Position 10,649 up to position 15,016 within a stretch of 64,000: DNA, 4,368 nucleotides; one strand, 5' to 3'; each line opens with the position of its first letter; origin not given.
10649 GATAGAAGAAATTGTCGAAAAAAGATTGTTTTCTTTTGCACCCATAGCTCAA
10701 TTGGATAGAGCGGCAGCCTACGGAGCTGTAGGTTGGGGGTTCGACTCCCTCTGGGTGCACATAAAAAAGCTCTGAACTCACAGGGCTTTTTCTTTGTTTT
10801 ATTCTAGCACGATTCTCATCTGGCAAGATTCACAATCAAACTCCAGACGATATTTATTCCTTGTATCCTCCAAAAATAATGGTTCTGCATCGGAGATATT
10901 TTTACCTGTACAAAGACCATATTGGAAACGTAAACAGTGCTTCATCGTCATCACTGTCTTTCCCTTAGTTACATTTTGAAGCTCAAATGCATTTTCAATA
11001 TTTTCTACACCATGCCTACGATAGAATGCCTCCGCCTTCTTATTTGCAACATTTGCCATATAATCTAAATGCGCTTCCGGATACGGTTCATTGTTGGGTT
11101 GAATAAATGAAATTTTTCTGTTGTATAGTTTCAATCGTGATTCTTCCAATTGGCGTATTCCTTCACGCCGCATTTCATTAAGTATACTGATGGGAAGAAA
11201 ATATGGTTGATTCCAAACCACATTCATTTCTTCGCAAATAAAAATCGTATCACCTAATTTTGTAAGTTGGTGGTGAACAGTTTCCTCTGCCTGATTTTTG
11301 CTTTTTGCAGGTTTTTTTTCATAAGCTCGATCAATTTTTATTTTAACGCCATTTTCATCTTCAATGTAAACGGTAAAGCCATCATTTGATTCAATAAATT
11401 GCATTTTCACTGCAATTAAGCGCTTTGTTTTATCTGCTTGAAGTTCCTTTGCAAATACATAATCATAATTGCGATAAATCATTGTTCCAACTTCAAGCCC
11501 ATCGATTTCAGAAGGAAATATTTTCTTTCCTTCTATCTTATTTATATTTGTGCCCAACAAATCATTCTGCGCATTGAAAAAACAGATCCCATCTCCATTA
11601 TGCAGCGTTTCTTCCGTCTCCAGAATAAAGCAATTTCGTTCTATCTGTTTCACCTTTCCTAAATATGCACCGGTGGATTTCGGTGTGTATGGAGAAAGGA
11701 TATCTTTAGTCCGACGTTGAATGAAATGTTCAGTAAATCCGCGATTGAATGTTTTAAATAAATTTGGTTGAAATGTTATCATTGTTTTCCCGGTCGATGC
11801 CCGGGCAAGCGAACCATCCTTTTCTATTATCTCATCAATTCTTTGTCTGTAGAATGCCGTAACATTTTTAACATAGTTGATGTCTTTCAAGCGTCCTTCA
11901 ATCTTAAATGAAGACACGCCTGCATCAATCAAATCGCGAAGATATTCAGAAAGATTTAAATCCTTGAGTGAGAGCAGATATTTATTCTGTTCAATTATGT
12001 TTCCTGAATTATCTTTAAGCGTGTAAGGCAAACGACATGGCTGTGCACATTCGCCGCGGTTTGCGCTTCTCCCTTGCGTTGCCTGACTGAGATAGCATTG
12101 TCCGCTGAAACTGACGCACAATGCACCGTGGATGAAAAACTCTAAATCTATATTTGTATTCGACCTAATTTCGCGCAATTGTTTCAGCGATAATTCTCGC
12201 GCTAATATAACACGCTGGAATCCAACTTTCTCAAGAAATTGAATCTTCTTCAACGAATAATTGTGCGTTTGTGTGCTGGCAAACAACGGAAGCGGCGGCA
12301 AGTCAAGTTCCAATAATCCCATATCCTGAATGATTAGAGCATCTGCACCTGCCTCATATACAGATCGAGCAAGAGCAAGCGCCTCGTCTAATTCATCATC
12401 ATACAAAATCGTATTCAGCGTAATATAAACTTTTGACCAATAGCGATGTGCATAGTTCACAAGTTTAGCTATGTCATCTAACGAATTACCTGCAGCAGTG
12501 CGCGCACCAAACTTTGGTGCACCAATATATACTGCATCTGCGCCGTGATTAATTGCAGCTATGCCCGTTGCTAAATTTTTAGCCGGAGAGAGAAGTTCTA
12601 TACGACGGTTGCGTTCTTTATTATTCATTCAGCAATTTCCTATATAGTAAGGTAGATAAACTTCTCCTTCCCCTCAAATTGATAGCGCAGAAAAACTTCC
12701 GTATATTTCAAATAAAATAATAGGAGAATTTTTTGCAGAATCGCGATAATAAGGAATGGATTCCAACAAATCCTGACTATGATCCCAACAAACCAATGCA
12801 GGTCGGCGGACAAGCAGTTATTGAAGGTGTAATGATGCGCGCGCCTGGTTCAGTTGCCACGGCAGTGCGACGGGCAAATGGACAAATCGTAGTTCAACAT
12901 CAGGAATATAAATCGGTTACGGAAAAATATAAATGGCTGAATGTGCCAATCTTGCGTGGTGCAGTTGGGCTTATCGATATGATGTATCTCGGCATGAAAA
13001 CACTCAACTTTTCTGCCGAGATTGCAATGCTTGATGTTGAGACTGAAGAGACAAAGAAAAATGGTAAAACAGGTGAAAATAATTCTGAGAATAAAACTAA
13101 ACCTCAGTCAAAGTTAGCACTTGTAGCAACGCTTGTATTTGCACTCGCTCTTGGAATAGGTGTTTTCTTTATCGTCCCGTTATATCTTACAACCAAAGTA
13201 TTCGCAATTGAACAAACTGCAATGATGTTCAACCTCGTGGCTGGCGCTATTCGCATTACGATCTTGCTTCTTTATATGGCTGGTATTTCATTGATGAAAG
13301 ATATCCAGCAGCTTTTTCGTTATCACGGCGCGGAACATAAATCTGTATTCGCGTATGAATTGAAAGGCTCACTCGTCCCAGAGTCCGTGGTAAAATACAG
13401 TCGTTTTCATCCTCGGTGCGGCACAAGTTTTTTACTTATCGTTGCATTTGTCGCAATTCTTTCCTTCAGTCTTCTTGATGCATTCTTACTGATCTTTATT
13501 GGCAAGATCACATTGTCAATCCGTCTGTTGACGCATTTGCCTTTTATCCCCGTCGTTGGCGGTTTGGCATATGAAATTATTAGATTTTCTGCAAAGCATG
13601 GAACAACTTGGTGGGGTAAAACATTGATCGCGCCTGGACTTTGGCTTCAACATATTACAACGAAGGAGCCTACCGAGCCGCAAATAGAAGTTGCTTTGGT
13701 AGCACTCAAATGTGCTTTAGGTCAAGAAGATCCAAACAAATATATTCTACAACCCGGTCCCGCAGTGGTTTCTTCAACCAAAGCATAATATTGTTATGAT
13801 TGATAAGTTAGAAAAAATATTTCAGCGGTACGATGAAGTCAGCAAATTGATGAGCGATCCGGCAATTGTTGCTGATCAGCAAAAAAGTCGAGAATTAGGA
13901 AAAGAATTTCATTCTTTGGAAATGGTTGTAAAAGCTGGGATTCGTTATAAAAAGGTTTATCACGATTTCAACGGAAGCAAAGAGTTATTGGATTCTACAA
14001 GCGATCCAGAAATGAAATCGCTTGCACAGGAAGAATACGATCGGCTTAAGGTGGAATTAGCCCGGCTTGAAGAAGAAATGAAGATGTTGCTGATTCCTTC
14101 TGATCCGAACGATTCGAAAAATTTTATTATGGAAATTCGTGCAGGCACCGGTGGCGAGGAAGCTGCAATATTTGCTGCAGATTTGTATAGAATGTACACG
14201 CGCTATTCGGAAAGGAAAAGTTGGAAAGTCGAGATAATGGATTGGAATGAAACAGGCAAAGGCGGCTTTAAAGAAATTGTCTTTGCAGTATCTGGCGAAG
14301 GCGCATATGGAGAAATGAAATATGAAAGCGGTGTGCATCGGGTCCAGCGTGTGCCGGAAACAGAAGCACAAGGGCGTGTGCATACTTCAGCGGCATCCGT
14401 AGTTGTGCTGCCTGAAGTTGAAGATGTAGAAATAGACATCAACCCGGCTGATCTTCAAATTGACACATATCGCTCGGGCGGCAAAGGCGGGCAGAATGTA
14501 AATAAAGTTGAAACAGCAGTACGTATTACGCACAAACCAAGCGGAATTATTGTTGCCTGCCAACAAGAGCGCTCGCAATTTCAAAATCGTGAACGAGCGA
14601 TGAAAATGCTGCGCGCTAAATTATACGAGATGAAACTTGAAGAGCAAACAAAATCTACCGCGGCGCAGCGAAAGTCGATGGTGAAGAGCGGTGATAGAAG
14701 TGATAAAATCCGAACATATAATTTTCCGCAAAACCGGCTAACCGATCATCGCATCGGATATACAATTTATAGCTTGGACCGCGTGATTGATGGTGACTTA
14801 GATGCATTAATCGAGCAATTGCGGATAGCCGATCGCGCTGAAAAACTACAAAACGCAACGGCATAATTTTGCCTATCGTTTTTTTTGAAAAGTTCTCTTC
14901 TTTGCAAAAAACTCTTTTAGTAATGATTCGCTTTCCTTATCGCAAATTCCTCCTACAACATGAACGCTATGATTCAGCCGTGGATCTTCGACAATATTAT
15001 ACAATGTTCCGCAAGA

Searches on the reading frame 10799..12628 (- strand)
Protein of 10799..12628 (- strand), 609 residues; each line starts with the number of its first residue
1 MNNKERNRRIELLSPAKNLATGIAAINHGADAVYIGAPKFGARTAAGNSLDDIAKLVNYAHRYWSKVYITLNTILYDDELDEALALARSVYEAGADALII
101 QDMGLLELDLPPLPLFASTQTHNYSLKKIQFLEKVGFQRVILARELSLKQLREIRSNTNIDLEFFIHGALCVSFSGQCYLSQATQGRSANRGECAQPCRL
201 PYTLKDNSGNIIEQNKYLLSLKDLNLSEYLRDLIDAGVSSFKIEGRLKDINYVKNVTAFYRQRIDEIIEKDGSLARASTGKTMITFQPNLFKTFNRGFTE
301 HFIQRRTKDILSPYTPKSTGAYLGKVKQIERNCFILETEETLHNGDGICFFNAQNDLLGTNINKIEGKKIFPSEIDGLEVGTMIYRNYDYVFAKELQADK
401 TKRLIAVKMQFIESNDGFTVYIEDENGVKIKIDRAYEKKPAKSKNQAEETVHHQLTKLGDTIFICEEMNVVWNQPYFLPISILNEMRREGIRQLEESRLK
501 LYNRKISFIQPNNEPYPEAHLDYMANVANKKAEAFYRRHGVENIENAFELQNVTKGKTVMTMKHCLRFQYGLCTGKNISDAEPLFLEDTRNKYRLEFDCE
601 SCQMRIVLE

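Call 84: search_protein_families(library=ncbifam, proteins=[window:10799-12628:-], max_evalue=0.00001)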
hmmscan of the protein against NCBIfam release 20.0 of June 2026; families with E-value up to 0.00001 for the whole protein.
window:10799-12628:- (609 aa): 4 families
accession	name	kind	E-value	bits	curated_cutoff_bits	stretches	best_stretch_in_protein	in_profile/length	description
NF011996.0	PRK15452.1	equivalog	2.2e-56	191.6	534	2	9-208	4-208/449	prephenate-dependent tRNA uridine(34) hydroxylase TrhP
NF047963.1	quinone_UbiU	equivalog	1.5e-41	142.7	440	2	10-202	1-201/331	ubiquinone anaerobic biosynthesis protein UbiU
NF047965.1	quinone_UbiV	equivalog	3.5e-11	43.2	275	1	84-272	77-266/292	ubiquinone anaerobic biosynthesis protein UbiV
NF011991.0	PRK15447.1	equivalog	1.8e-09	37.5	283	1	84-249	78-252/302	U32 family peptidase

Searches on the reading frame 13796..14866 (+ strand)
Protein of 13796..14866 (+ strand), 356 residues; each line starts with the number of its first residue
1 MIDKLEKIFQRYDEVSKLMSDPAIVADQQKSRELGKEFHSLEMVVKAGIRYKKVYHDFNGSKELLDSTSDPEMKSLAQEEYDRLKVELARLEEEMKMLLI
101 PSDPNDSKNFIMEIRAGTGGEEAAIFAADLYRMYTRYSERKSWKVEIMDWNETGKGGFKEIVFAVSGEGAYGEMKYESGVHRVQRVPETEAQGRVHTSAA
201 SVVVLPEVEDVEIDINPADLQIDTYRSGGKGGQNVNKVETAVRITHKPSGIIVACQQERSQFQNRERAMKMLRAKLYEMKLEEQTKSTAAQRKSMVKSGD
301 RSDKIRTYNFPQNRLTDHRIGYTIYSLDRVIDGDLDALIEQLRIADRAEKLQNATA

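Call 85: search_protein_families(library=ncbifam, proteins=[window:13796-14866:+], max_evalue=0.00001)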
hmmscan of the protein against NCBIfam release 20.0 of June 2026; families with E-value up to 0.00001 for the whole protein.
window:13796-14866:+ (356 aa): 5 families
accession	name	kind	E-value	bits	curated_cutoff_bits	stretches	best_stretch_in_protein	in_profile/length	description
TIGR00019.1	prfA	equivalog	7.3e-160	531.8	423.25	1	1-354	6-358/361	peptide chain release factor 1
NF001859.2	PRK00591.1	equivalog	1.6e-155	517.5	400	1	5-351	1-347/347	peptide chain release factor 1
TIGR00020.2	prfB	exception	1.6e-95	320.1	370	1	5-341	17-350/353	peptide chain release factor 2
TIGR03072.1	release_prfH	equivalog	3.9e-26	91.8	166.65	1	112-309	3-196/200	peptide chain release factor H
NF006718.0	PRK09256.1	equivalog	1e-11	44.7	100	1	212-245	9-42/140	alternative ribosome rescue aminoacyl-tRNA hydrolase ArfB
